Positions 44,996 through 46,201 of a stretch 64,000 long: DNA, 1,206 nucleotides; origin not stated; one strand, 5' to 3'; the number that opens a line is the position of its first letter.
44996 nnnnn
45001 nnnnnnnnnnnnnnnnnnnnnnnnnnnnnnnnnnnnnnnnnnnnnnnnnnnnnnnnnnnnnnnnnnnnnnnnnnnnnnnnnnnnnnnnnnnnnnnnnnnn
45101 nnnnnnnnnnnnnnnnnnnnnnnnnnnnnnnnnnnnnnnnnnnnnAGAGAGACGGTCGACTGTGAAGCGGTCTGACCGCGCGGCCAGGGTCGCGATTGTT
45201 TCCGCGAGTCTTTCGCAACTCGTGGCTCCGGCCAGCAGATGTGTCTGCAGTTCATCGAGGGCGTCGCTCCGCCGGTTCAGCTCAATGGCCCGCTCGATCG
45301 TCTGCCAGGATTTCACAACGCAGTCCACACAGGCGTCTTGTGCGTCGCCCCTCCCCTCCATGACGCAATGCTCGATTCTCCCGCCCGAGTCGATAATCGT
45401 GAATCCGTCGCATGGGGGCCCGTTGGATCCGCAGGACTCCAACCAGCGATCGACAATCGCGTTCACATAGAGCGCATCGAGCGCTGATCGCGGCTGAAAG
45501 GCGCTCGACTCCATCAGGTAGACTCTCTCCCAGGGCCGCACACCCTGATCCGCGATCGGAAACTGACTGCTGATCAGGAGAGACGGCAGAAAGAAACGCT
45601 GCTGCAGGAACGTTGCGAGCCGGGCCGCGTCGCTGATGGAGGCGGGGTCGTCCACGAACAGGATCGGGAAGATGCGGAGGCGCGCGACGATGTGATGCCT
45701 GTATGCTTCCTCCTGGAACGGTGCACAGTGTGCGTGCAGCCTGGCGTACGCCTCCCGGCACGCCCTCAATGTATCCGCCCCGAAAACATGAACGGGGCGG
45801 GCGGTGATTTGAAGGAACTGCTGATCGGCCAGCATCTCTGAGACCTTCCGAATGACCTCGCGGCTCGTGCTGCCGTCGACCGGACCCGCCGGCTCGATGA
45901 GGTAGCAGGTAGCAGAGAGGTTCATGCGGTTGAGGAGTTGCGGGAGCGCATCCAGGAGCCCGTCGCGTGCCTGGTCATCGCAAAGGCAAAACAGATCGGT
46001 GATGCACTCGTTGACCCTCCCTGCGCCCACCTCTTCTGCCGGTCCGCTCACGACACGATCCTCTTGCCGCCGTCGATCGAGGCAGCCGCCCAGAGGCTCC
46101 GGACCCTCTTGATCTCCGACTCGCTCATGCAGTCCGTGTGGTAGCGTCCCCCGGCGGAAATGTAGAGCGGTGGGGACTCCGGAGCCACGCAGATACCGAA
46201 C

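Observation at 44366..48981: Minus-strand trio: secreted M28 peptidase, then B12-binding radical SAM, then a TPR protein with novel N-domain (overlapping stop/start)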

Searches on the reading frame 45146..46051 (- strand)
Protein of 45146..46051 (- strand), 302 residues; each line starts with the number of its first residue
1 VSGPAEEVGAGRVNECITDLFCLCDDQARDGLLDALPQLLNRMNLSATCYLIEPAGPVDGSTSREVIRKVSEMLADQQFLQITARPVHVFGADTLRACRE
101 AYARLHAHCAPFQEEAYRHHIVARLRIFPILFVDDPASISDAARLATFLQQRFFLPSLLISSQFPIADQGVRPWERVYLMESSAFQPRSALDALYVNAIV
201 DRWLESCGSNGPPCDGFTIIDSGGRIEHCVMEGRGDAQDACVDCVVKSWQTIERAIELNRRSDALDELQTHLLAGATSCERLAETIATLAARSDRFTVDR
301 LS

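Call 5: find_homologous_proteins(query=window:45146-46051:-, max_evalue=0.001)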
Query seq(302 aa): 2972 candidates shared short words with the query, none scored E <= 0.001.

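Call 16: find_homologous_proteins(query=A3, max_evalue=0.001)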
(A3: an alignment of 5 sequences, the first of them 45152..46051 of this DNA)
Query A3 (5 sequences) (300 aa, profile of the alignment): 11 proteins with E <= 0.001 among 6951 candidates.
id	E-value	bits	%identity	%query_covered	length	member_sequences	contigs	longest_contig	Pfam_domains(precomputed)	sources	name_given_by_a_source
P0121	1.3e-119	417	100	100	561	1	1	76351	PF14853.13,PF13431.13,PF13414.13,PF13176.13,PF13428.13,PF13374.13,PF14559.13,PF24575.2,PF13371.13,PF00515.35,PF12895.14,PF13424.13,PF21033.5,PF13432.13,PF13181.13,PF07719.24,PF13174.13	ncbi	ncbi:MAG: tetratricopeptide repeat protein [Acidobacteriota bacterium]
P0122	2.9e-79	285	23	33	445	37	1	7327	PF13414.13,PF13176.13,PF13428.13,PF13374.13,PF14559.13,PF00515.35,PF12895.14,PF13424.13,PF21033.5,PF13181.13,PF07719.24,PF13174.13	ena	-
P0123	5.0e-65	238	30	31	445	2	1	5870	PF00515.35,PF12895.14,PF13424.13,PF21033.5,PF13181.13,PF07719.24,PF13174.13,PF13374.13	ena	-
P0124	1.6e-53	200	21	33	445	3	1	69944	PF13414.13,PF13428.13,PF13374.13,PF26725.1,PF00515.35,PF12895.14,PF13424.13,PF21033.5,PF13432.13,PF13181.13,PF07719.24,PF13174.13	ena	-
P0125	2.4e-53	199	20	61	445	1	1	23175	PF26725.1,PF00515.35,PF13424.13,PF21033.5,PF13181.13,PF07719.24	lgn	-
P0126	2.5e-52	196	25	38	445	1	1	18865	PF13414.13,PF13428.13,PF13374.13,PF14559.13,PF00515.35,PF12895.14,PF13424.13,PF21033.5,PF13432.13,PF13181.13,PF07719.24,PF13174.13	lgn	-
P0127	1.9e-50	190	28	26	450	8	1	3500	PF14559.13,PF13431.13,PF23914.2,PF13414.13,PF00515.35,PF12895.14,PF13424.13,PF21033.5,PF13181.13,PF07719.24,PF13174.13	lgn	-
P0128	1.2e-49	187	25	40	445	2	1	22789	PF14559.13,PF13414.13,PF00515.35,PF13424.13,PF21033.5,PF13432.13,PF13428.13,PF13181.13,PF07719.24,PF13174.13,PF13374.13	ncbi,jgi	-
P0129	1.4e-45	174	25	38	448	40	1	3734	PF14559.13,PF00515.35,PF12895.14,PF13424.13,PF21033.5,PF13181.13,PF07719.24,PF13174.13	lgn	-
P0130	5.6e-39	152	24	33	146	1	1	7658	-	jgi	-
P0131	8.6e-33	132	25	32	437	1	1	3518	PF13431.13,PF13176.13,PF13428.13,PF14559.13,PF00515.35,PF12895.14,PF13424.13,PF21033.5,PF13432.13,PF13181.13,PF07719.24,PF13174.13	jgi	-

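Call 33: search_protein_representatives(protein=window:45152-46051:-)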
Query: 300 residues. Proteins with E-value up to 0.001 (for the whole library): 28; up to 1e-10: 15; up to 1e-30: 5. The best 28 are listed.
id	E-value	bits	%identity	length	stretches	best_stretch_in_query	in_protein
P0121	2.8e-199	676.7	100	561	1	1-300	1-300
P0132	8.0e-40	153.3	39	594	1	36-252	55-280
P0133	5.9e-36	140.6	36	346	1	6-295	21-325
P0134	8.9e-36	140.0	37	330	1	14-241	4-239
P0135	2.6e-32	128.6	38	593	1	25-232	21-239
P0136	5.0e-30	121.1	34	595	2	33-240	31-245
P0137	7.1e-28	114.1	41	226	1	14-163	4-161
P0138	1.4e-27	113.1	36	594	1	16-231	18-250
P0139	1.2e-25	106.7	34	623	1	16-233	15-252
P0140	9.3e-24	100.6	35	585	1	33-261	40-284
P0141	2.4e-21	92.6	34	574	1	32-278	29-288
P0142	2.5e-21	92.6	31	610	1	35-236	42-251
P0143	3.7e-16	75.6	31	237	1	33-197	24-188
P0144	4.9e-15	71.9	34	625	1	42-175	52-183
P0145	4.1e-14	68.9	33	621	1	43-195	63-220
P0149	5.0e-07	45.6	26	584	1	38-242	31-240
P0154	1.7e-04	37.3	26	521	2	26-205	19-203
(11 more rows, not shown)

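Call 44: predict_structure(alignment_id=A6)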
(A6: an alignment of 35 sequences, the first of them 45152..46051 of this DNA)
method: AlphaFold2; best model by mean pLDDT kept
length: 300 residues; sequences in the alignment: 35
mean_pLDDT: 87.8   pTM: 0.88
mean pLDDT of the five models: 87.8, 87.1, 87.1, 86.6, 86.0
residues with pLDDT >= 90: 208; 70-90: 57; 50-70: 21; < 50: 14
segments of 3 or more residues with pLDDT < 50: 1-10, 298-300
pLDDT, mean of each block of 10 residues (from residue 1): 44 77 94 96 96 81 93 95 97 94 94 95 96 95 96 97 81 89 96 96 82 89 93 74 89 94 91 81 80 60
secondary structure, 60 per line:
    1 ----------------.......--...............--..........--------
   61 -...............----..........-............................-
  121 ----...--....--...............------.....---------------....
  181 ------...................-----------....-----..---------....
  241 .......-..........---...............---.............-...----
elements in order: E17-23 H26-40 E43-52 H62-76 E81-90 H92-119 E125-127 E130-133 H136-150 E157-161 E177-180 H187-205 E217-220 H237-247 H249-258 H262-276 H280-292

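Call 61: search_solved_structures(query=A7, max_evalue=10)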
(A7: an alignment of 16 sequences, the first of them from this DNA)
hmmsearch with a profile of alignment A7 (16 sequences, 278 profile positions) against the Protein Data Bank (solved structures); distinct sequences matched with E-value up to 10: 1.
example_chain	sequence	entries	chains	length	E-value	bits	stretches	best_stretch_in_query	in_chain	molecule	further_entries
4hcs_A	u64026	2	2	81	0.65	12.4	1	227-260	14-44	Uncharacterized protein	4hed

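Call 62: search_protein_families(library=pfam, alignment_id=A7, max_evalue=1)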
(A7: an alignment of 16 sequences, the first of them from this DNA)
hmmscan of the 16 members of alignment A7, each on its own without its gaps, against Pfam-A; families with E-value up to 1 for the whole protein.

A. member 1, seq(250 aa): 0 families

B. families by the number of members that match (of 16 scanned): 4 families
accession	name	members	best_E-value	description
PF13891.11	zf-C3Hc3H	1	0.012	Potential DNA-binding domain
PF15482.11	CCER1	1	0.032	Coiled-coil domain-containing glutamate-rich protein family 1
PF25564.1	DUF7933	1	0.11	Domain of unknown function (DUF7933)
PF11977.14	RNase_Zc3h12a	1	0.3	Zc3h12a-like Ribonuclease NYN domain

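Call 64: fold_search(model_id=the predicted structure, library=pdb)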
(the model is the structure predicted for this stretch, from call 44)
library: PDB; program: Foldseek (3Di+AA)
matches with E <= 10: 1636; with E <= 0.001: 0
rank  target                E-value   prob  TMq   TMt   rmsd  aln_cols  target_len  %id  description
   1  2trs_A                1.5e-03  0.94  0.31  0.35  14.6       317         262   10  CRYSTAL STRUCTURES OF MUTANT (BETAK87T) TRYPTOPHAN SYNTHASE ALPHA2 BETA2 COMPLEX WITH LIGANDS BOUND TO THE ACTIVE SITE (released 1997-04-01)
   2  1tjr_A                2.4e-03  0.80  0.27  0.30  12.9       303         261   13  Crystal structure of wild-type BX1 complexed with a sulfate ion (released 2005-08-30)
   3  2cle_A                4.3e-03  0.87  0.30  0.34  13.9       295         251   10  Tryptophan Synthase in complex with N-(4'-trifluoromethoxybenzoyl)-2- amino-1-ethylphosphate (F6) - lowF6 complex (released 2007-06-12)
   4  1sep                  4.3e-03  0.41  0.20  0.22  15.9       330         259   12  MOUSE SEPIAPTERIN REDUCTASE COMPLEXED WITH NADP AND SEPIAPTERIN (released 1999-01-13)
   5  1v7y_A                5.7e-03  0.77  0.29  0.33  13.4       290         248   11  Crystal structure of tryptophan synthase alpha-subunit from Escherichia coli at room temperature (released 2005-02-15)
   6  1rd5_A                7.2e-03  0.82  0.32  0.36  12.8       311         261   13  Crystal structure of Tryptophan synthase alpha chain homolog BX1: a member of the chemical plant defense system (released 2004-12-28)
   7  1ttp_A                1.0e-02  0.80  0.32  0.36  13.2       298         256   10  TRYPTOPHAN SYNTHASE (E.C.4.2.1.20) IN THE PRESENCE OF CESIUM, ROOM TEMPERATURE (released 1996-03-08)
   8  1k8z_A                1.1e-02  0.66  0.29  0.32  12.2       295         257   10  CRYSTAL STRUCTURE OF THE TRYPTOPHAN SYNTHASE BETA-SER178PRO MUTANT COMPLEXED WITH N-[1H-INDOL-3-YL-ACETYL]GLYCINE ACID (released 2002-06-19)
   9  1qop_A                1.2e-02  0.75  0.32  0.35  13.0       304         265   11  CRYSTAL STRUCTURE OF WILD-TYPE TRYPTOPHAN SYNTHASE COMPLEXED WITH INDOLE PROPANOL PHOSPHATE (released 2000-11-10)
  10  5jh8                  1.3e-02  0.84  0.28  0.27   7.7       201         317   10  Crystal structure of chitinase from Chromobacterium violaceum ATCC 12472 (released 2016-05-25)
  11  3co4                  1.4e-02  0.85  0.32  0.31   8.2       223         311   12  Crystal structure of a chitinase from Bacteroides thetaiotaomicron (released 2008-04-08)
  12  6jms                  1.5e-02  0.41  0.22  0.21  12.9       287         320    8  CJP38, a beta-1,3-glucanase and allergen of Cryptomeria japonica pollen (released 2020-05-06)
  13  4lh8_A                1.5e-02  0.60  0.24  0.18   9.6       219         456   17  Triazine hydrolase from Arthobacter aurescens modified for maximum expression in E.coli (released 2014-05-21)
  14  1wb0_A                1.6e-02  0.77  0.29  0.25   9.8       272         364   13  specificity and affinity of natural product cyclopentapeptide inhibitor Argifin against human chitinase (released 2005-01-28)
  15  4s3j_B                1.7e-02  0.93  0.29  0.22   7.6       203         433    9  Crystal structure of the Bacillus cereus spore cortex-lytic enzyme SleL (released 2015-08-19)
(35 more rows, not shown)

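Call 76: find_encoding_contigs(protein=P0144, flank=4000, max_places=2)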
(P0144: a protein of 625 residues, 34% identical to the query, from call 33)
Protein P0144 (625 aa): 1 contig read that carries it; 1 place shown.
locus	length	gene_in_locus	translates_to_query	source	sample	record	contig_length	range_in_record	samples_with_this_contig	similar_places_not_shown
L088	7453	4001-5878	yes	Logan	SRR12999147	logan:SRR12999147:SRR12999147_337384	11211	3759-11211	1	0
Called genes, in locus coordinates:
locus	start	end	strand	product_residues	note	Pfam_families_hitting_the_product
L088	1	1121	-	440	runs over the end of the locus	PF03349:Toluene_X (weak)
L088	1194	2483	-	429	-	PF03349:Toluene_X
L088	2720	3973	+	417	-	PF02310:B12-binding, PF04055:Radical_SAM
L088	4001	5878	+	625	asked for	PF13432:TPR_16 (weak), PF13424:TPR_12 (weak), PF12895:ANAPC3 (weak), PF13432:TPR_16, PF14559:TPR_19, PF00515:TPR_1 (weak), PF07719:TPR_2 (weak), PF13424:TPR_12 (weak), +11 more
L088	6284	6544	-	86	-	PF14578:GTP_EFTU_D4 (weak), PF22042:EF-G_D2 (weak), PF03144:GTP_EFTU_D2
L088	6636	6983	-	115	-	-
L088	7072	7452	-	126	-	?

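Call 77: find_encoding_contigs(protein=P0149, flank=4000, max_places=2)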
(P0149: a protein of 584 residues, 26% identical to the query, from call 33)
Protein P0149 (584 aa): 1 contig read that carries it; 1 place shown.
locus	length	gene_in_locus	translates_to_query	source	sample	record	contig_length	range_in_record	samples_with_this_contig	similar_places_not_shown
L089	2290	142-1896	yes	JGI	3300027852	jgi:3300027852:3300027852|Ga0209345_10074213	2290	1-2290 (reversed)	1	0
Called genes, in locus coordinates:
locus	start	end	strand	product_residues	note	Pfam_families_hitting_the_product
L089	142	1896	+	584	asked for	PF13424:TPR_12 (weak), PF12895:ANAPC3, PF14559:TPR_19 (weak), PF00515:TPR_1, PF07719:TPR_2 (weak), PF13181:TPR_8 (weak), PF13414:TPR_11 (weak), PF13424:TPR_12, +10 more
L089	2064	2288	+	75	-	?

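Call 78: find_encoding_contigs(protein=P0154, flank=4000, max_places=2)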
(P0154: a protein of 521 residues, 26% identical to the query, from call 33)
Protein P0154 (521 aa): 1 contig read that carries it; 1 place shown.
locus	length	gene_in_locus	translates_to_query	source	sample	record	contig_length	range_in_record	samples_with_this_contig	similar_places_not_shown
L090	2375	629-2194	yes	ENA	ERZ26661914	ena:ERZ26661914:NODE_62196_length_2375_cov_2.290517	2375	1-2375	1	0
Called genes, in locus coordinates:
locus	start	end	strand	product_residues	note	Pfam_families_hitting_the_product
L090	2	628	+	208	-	?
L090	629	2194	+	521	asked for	PF21033:RMD1-3 (faint), PF25062:ARM_TT21_N (faint), PF13428:TPR_14 (faint), PF13432:TPR_16 (faint), PF14559:TPR_19 (faint), PF07719:TPR_2 (faint), PF12895:ANAPC3 (weak), PF12895:ANAPC3 (weak), +6 more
